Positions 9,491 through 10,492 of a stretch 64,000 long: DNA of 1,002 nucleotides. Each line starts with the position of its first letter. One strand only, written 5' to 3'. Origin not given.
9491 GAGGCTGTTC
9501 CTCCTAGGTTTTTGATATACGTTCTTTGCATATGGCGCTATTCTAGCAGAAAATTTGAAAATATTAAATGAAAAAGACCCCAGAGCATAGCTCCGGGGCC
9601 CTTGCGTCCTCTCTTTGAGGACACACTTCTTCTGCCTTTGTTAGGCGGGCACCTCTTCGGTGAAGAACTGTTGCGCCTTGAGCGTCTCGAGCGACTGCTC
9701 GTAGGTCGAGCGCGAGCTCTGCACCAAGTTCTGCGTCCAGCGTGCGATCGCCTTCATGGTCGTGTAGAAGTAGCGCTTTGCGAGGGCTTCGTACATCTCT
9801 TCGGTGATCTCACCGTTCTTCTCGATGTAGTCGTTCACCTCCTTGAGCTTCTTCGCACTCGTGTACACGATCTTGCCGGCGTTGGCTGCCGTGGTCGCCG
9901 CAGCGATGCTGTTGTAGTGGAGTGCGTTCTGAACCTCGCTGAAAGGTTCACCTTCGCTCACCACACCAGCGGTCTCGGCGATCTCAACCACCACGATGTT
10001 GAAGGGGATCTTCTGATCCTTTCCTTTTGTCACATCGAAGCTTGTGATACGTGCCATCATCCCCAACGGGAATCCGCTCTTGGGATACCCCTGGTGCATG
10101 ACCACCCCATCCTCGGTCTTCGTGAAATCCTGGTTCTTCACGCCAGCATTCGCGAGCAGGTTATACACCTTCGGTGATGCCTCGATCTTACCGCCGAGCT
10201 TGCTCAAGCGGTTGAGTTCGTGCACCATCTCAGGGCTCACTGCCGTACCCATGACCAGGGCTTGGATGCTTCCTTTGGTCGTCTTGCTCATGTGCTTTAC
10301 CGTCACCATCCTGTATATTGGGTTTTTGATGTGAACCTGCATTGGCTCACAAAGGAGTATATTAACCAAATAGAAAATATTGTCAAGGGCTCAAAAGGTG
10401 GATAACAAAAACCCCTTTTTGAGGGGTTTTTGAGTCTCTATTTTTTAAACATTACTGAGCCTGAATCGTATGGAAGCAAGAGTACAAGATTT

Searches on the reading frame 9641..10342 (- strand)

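Call 43: search_protein_families(library=pfam, proteins=[window:9641-10342:-], max_evalue=0.01)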
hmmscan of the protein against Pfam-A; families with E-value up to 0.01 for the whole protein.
window:9641-10342:- (233 aa): 1 family
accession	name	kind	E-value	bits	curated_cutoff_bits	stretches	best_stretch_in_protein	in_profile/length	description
PF23978.1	DUF7303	-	0.0026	17.7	27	1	139-210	8-77/195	Family of unknown function (DUF7303)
